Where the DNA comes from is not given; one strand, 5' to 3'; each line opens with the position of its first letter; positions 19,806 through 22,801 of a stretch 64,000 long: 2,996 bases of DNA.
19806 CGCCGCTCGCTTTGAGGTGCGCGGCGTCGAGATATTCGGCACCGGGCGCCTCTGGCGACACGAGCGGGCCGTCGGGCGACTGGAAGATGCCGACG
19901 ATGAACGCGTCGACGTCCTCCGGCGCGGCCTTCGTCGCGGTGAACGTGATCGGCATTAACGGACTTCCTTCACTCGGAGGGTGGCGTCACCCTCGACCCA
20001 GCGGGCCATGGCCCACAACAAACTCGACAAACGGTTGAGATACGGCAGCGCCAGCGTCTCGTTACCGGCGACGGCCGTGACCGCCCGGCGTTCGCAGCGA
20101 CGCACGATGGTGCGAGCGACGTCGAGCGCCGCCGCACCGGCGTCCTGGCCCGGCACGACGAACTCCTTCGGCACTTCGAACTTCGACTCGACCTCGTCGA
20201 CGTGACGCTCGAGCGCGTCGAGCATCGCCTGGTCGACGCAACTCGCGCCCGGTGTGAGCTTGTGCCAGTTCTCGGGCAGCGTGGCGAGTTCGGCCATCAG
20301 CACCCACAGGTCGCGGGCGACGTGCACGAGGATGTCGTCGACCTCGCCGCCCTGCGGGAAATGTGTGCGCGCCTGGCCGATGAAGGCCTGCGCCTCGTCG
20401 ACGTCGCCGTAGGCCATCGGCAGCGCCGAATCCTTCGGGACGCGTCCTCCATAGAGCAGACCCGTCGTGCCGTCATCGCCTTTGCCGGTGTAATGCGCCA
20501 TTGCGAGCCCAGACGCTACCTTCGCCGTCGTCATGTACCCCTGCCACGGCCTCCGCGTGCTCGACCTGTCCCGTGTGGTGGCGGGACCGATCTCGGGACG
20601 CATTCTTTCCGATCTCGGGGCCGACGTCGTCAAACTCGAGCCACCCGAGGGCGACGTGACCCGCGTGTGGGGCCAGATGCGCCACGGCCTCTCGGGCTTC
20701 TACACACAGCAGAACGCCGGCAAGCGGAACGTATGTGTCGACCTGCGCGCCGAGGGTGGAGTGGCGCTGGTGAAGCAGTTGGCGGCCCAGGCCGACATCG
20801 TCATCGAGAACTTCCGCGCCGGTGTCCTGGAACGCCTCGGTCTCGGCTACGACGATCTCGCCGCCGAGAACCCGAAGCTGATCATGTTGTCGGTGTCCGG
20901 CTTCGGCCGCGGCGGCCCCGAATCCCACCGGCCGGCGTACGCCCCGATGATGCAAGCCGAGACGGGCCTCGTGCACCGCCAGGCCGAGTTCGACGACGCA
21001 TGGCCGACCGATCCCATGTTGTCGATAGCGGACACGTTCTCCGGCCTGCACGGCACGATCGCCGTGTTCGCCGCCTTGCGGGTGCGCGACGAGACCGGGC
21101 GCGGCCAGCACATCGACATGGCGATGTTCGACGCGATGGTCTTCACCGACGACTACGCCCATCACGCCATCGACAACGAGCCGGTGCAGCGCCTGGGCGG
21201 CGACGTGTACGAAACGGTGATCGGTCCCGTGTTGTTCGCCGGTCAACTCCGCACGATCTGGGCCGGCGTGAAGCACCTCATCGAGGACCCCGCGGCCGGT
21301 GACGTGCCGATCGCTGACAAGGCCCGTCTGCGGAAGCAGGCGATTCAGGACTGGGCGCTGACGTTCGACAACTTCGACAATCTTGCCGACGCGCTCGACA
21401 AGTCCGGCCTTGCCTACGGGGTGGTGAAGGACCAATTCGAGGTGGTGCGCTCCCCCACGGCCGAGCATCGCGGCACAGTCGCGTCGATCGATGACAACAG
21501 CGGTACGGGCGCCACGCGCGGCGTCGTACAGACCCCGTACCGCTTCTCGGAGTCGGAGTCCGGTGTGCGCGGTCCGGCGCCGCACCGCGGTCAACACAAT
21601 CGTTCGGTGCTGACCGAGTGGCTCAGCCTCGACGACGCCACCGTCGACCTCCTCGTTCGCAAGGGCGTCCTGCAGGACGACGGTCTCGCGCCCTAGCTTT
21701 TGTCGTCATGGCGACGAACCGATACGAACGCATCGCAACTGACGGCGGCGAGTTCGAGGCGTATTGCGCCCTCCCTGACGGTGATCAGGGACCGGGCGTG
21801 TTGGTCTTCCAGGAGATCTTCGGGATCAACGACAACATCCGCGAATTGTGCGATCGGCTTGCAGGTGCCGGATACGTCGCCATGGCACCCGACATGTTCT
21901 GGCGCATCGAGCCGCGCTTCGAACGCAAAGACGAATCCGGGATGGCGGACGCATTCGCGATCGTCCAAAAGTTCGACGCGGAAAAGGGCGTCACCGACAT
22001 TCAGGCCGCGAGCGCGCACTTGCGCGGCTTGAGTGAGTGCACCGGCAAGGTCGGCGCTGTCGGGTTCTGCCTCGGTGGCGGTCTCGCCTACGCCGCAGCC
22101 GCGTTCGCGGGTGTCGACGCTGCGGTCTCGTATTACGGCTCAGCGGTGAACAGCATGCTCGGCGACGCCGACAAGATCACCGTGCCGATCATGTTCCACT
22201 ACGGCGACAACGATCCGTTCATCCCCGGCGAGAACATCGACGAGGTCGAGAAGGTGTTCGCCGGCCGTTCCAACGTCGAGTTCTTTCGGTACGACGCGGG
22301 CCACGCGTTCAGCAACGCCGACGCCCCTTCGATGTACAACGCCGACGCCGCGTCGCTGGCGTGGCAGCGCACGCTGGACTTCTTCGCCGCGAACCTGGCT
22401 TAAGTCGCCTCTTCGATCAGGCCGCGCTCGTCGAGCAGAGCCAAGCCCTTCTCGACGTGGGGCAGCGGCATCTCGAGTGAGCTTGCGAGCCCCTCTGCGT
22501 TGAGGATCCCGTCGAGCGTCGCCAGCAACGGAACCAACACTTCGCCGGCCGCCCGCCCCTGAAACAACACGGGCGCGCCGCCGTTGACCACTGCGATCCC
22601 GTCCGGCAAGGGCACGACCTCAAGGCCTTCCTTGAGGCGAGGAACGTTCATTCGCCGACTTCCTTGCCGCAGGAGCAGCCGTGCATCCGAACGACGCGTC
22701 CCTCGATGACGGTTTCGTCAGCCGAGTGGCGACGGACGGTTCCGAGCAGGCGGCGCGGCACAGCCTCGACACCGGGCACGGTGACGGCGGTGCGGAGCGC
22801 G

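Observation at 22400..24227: Orphan YcaO / E1-like / RRE cassette with no precursor peptide or tailoring genes, embedded in core metabolism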

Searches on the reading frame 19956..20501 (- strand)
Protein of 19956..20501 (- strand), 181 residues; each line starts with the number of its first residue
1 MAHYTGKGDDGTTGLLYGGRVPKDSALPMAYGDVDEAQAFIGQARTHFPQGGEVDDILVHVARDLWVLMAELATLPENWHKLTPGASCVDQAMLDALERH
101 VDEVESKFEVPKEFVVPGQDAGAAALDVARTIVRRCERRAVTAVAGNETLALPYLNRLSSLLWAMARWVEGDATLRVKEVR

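Call 83: search_protein_families(library=pfam, proteins=[window:19956-20501:-], max_evalue=0.0001)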
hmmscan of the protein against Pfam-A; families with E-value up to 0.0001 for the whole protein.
window:19956-20501:- (181 aa): 1 family
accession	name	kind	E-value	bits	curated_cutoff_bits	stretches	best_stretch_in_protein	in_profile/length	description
PF01923.23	Cob_adeno_trans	-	6.9e-45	153.6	24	1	4-169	2-171/171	Cobalamin adenosyltransferase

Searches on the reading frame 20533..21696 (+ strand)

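Call 83: search_protein_families(library=pfam, proteins=[window:20533-21696:+], max_evalue=0.0001)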
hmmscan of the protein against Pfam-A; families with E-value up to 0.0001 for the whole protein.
window:20533-21696:+ (387 aa): 1 family
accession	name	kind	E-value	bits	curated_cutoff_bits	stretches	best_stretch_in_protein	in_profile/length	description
PF02515.22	CoA_transf_3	-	4.6e-85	286.4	23.3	1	5-356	2-366/366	CoA-transferase family III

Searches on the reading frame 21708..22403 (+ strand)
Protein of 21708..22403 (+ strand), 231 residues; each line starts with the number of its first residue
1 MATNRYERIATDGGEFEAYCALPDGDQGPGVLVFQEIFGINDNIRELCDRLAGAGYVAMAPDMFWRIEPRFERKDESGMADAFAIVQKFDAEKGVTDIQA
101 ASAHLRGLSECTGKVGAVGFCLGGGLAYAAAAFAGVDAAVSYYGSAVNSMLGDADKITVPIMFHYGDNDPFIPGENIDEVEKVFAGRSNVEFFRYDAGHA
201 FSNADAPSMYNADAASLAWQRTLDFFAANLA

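Call 83: search_protein_families(library=pfam, proteins=[window:21708-22403:+], max_evalue=0.0001)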
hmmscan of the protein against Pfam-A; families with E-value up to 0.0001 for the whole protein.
window:21708-22403:+ (231 aa): 1 family
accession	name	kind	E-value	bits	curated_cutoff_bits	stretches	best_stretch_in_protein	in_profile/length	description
PF01738.24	DLH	-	1.7e-56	191.6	21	1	16-228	1-215/217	Dienelactone hydrolase family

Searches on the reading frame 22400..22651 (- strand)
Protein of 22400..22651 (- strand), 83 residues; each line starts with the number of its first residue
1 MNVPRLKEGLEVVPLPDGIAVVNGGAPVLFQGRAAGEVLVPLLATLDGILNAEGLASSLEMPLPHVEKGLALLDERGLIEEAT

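Call 3: search_protein_families(library=pfam, proteins=[window:22400-22651:-], max_evalue=1)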
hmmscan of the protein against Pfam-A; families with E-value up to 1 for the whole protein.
window:22400-22651:- (83 aa): 1 family
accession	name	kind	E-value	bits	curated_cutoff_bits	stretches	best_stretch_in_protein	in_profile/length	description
PF02082.26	Rrf2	-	0.055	14.1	30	1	38-80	11-54/132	Iron-dependent Transcriptional regulator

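Call 4: search_protein_families(library=ncbifam, proteins=[window:22400-22651:-], max_evalue=1)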
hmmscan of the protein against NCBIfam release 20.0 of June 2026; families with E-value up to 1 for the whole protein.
window:22400-22651:- (83 aa): 1 family
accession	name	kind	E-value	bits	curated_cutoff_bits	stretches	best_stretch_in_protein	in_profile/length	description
NF033788.1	HTH_metalloreg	subfamily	0.13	12.1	55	1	47-81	21-57/77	metalloregulator ArsR/SmtB family transcription factor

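Call 34: find_homologous_proteins(query=window:22400-22651:-, max_evalue=0.01)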
Query window:22400-22651:- (83 aa): 45 proteins with E <= 0.01 among 54 candidates.
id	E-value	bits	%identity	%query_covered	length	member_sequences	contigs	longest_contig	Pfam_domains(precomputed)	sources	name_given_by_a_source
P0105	1.1e-43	164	100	100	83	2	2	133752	-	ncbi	-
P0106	3.9e-38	147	89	100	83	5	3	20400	-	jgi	jgi:hypothetical protein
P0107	1.5e-36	142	89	100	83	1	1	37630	-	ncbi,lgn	-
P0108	3.5e-36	140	88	100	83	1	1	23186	-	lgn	-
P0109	3.7e-36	140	88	99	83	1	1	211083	-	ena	-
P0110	5.0e-36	140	83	99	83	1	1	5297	-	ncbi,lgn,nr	ncbi:MAG: hypothetical protein Q8K63_07740 [Acidimicrobiales bacterium]|nr:hypothetical protein [Aci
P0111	6.7e-36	140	83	100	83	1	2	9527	-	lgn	-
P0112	1.7e-34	135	83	100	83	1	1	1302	-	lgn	-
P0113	3.5e-34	134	82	99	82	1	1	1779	-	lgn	-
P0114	1.5e-33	132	78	100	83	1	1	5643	-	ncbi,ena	-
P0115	1.3e-32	129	78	100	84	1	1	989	-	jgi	jgi:hypothetical protein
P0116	9.0e-32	126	80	99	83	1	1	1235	-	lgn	-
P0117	3.4e-29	118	77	93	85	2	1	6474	-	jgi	jgi:hypothetical protein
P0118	5.4e-29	118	76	96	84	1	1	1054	-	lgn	-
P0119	2.7e-28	115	75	96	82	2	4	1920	-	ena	-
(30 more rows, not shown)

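Call 35: find_encoding_contigs(protein=P0105, flank=10000, max_places=3)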
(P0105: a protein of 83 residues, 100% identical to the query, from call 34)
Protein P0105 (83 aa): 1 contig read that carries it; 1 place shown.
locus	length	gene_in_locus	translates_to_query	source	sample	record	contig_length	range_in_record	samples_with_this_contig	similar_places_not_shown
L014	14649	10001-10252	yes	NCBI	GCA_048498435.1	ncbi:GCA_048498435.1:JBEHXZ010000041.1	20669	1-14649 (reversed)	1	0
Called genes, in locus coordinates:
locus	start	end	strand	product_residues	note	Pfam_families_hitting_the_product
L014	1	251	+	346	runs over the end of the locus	PF01321:Creatinase_N, PF00557:Peptidase_M24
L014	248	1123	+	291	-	-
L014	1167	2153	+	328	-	PF10017:Methyltransf_33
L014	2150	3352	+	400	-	PF03781:FGE-sulfatase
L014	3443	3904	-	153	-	PF01980:TrmO_N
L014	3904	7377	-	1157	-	PF02574:S-methyl_trans, PF00809:Pterin_bind, PF02607:B12-binding_2, PF02310:B12-binding, PF02965:Met_synt_B12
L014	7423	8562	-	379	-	PF01738:DLH (faint), PF12146:Hydrolase_4, PF12697:Abhydrolase_6, PF20408:Abhydrolase_11 (faint), PF00326:Peptidase_S9 (faint)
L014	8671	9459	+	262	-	PF02624:YcaO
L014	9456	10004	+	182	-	-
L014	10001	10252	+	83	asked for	-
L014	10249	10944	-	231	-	PF01738:DLH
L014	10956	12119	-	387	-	PF02515:CoA_transf_3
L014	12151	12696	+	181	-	PF01923:Cob_adeno_trans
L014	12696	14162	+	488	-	PF02789:Peptidase_M17_N, PF00883:Peptidase_M17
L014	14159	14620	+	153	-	PF10604:Polyketide_cyc2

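Call 37: search_solved_structures(query=A4, max_evalue=10, show_alignments=3)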
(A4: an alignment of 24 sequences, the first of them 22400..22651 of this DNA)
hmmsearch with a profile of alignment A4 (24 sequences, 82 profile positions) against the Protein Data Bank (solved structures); distinct sequences matched with E-value up to 10: 19.
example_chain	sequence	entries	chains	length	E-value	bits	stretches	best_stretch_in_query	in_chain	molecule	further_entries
5i9h_A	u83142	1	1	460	1.6e-12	50.4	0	45-71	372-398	pentatricopeptide repeat protein dPPR-U8G2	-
5i9f_A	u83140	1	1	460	2.5e-12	49.8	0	45-71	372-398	pentatricopeptide repeat protein dPPR-U10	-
5i9d_A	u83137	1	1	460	6.8e-12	48.4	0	45-71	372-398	pentatricopeptide repeat protein dPPR-U8A2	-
5i9g_C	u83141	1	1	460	7e-12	48.4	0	45-71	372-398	pentatricopeptide repeat protein dPPR-U8C2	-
6cmv_A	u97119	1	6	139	0.052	16.7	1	46-81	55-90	Transcriptional regulator Lrs14-like protein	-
5iww_D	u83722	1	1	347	0.061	16.5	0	44-70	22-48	PLS9-PPR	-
6uvu_A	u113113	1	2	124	0.078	16.2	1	28-80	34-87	ArsR family transcriptional regulator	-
2lkp_A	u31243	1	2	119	0.19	15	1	34-79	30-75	HTH-type transcriptional regulator NmtR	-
1q1h_A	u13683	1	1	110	0.2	14.8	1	49-79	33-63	Transcription Factor E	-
7r22_A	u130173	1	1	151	0.45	13.7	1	44-80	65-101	ArsR family transcriptional regulator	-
2jsc_A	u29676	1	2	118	0.88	12.8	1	42-79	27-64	Transcriptional regulator Rv1994c/MT2050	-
6kf4_G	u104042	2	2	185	1.2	12.4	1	40-79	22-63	Transcription factor E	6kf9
7u58_A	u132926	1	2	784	1.2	12.3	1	36-81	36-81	MusD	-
2ji2_A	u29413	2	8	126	1.4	12.1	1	34-75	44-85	Desulfoferrodoxin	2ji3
2ji1_A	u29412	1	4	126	1.4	12.1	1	34-75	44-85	Desulfoferrodoxin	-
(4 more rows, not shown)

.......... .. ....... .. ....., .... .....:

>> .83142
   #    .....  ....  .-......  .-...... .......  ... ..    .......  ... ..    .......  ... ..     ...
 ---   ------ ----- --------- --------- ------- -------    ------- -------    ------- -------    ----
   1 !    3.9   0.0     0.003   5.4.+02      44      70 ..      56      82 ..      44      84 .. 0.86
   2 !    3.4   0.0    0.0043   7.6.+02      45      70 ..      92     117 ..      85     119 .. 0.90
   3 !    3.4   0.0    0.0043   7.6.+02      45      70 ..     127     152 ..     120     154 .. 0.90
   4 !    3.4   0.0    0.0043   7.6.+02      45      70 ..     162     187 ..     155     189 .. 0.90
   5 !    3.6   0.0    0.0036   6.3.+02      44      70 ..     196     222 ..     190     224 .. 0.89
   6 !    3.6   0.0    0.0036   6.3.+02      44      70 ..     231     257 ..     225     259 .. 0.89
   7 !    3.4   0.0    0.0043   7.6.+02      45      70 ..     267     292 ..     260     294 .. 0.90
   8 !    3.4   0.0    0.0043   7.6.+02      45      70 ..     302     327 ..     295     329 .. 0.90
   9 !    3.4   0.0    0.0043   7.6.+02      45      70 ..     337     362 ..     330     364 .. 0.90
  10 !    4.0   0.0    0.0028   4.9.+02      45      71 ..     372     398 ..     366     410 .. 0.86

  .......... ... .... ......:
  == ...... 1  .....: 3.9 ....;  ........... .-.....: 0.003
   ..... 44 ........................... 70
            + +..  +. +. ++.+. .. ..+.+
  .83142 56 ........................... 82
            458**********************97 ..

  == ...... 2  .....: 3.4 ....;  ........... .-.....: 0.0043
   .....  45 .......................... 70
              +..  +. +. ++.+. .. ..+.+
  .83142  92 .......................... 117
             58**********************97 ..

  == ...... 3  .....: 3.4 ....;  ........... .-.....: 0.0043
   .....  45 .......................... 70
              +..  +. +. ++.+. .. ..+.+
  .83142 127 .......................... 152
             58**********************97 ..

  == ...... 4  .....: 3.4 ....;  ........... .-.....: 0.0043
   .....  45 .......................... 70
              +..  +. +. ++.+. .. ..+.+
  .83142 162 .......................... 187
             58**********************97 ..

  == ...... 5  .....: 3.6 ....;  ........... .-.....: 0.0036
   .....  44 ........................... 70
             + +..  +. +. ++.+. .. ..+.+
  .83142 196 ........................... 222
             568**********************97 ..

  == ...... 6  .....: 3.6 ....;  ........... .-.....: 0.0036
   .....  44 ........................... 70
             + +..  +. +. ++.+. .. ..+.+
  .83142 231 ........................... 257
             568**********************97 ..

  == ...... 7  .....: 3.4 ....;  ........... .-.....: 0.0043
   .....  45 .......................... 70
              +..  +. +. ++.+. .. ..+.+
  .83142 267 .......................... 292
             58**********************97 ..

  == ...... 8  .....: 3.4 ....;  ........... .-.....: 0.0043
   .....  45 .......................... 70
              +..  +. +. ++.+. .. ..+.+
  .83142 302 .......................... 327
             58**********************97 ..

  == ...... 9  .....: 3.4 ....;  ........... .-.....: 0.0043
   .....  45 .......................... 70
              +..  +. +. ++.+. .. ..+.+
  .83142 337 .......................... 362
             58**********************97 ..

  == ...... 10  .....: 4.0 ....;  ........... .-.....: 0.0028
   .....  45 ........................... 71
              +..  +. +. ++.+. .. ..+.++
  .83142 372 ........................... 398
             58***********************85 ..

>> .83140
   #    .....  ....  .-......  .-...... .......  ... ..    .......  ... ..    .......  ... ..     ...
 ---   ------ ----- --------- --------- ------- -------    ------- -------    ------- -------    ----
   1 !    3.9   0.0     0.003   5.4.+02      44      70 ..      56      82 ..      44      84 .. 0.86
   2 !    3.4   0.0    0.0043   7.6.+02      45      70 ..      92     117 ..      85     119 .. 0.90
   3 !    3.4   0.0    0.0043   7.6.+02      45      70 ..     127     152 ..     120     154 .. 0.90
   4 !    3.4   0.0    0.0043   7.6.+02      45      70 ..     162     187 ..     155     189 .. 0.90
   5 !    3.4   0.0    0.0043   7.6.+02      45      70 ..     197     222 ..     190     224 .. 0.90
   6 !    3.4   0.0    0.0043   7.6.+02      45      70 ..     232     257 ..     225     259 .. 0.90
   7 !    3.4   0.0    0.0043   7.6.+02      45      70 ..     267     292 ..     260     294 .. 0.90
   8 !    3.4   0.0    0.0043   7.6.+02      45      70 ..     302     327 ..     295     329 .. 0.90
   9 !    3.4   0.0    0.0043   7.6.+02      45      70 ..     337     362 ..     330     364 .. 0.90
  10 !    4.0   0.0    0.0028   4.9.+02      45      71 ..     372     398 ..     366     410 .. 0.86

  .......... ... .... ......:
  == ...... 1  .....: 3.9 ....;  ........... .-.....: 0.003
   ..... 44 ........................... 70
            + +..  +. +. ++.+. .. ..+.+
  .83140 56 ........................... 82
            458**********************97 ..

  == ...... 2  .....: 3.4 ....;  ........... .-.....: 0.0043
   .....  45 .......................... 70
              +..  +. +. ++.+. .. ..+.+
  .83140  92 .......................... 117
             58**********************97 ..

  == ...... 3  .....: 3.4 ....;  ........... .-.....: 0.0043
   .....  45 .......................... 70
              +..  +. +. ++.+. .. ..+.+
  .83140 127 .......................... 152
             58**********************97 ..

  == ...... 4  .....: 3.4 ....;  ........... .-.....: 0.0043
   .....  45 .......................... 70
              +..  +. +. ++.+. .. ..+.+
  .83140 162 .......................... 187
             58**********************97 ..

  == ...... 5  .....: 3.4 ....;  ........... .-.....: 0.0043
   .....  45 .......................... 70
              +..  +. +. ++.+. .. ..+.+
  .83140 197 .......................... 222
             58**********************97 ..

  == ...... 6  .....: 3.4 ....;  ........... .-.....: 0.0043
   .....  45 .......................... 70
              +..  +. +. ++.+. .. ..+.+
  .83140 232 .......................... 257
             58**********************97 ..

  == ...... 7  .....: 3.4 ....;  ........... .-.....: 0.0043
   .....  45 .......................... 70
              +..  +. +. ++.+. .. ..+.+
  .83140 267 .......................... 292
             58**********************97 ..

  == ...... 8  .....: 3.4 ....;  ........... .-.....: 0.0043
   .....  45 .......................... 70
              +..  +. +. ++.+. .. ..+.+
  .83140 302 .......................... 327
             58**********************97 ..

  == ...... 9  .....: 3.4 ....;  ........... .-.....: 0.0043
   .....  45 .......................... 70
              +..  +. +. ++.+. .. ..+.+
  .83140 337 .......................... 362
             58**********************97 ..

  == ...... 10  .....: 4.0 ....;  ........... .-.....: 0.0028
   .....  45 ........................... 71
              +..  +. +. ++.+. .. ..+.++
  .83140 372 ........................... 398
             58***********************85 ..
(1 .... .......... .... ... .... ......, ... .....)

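Call 43: predict_structure(alignment_id=A4)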
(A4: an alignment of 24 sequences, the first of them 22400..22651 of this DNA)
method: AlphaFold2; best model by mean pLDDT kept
length: 83 residues; sequences in the alignment: 24
mean_pLDDT: 86.8   pTM: 0.73
mean pLDDT of the five models: 86.8, 84.6, 81.2, 81.2, 79.5
residues with pLDDT >= 90: 25; 70-90: 56; 50-70: 2; < 50: 0
segments of 3 or more residues with pLDDT < 50: none
pLDDT, mean of each block of 10 residues (from residue 1): 83 86 85 84 87 92 92 89 70
secondary structure, 60 per line:
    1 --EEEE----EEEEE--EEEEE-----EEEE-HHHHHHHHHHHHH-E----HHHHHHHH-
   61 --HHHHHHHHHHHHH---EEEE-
elements in order: E3-6 E11-15 E18-22 E28-31 H33-45 H52-59 H63-75 E79-82

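Call 46: fold_search(model_id=the predicted structure, library=pdb)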
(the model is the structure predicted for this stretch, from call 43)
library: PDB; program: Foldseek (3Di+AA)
matches with E <= 10: 874; with E <= 0.001: 1
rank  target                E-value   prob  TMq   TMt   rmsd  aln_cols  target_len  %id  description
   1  8t19_A                6.8e-04  1.00  0.77  0.75   2.4        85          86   20  RiPP precursor peptide recognition element (RRE) domain of Ocin-ThiF-like partner protein, PbtF, bound to an 8 residue (released 2024-06-12)
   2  4v1v_B                1.1e-03  1.00  0.71  0.10   2.5        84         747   20  Heterocyclase in complex with substrate and Cofactor (released 2015-01-14)
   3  5v1v_A                2.6e-03  1.00  0.60  0.58   4.0        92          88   13  TbiB1 in Complex with the TbiA(alpha) Leader Peptide (released 2018-09-05)
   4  5v1u_B                7.1e-03  1.00  0.57  0.56   4.0        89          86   12  TbiB1 in Complex with the TbiA(beta) Leader Peptide (released 2018-09-05)
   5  3h5a_A                9.2e-03  1.00  0.71  0.20   2.4        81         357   12  Crystal structure of E. coli MccB (released 2009-06-16)
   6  3h9j_D                9.8e-03  1.00  0.74  0.21   2.3        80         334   12  Crystal structure of E. coli MccB + AMPCPP + SeMeT MccA (released 2009-06-16)
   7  3h5r_C                1.2e-02  1.00  0.75  0.21   2.2        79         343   14  Crystal structure of E. coli MccB + Succinimide (released 2009-06-16)
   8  3h9q_D                1.6e-02  1.00  0.73  0.21   2.3        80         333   12  Crystal structure of E. coli MccB + SeMet MccA (released 2009-06-16)
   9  6gos_1                1.8e-02  0.99  0.56  0.21   3.9        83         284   16  E. coli Microcin synthetase McbBCD complex with pro-MccB17 bound (released 2019-01-30)
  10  3h5r_A                2.1e-02  1.00  0.74  0.21   2.3        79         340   14  Crystal structure of E. coli MccB + Succinimide (released 2009-06-16)
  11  5v1u_A                2.1e-02  1.00  0.57  0.56   3.7        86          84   13  TbiB1 in Complex with the TbiA(beta) Leader Peptide (released 2018-09-05)
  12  6om4_B                2.4e-02  1.00  0.74  0.21   2.3        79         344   14  The structure of Microcin C7 biosynthetic enzyme MccB in complex with N-formylated MccA (released 2019-05-22)
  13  6om4_A                2.7e-02  1.00  0.74  0.21   2.3        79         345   14  The structure of Microcin C7 biosynthetic enzyme MccB in complex with N-formylated MccA (released 2019-05-22)
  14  3h9j_A                2.7e-02  1.00  0.73  0.21   2.3        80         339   12  Crystal structure of E. coli MccB + AMPCPP + SeMeT MccA (released 2009-06-16)
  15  6jx3_B                2.9e-02  0.99  0.61  0.60   3.3        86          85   19  Lasso peptide synthetase B1 complexed with the leader peptide (released 2019-06-26)
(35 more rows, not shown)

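Call 82: search_protein_families(library=padloc, proteins=[window:22400-22651:-], max_evalue=0.01)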
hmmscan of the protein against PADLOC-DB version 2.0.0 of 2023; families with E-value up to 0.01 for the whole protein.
window:22400-22651:- (83 aa): 0 families
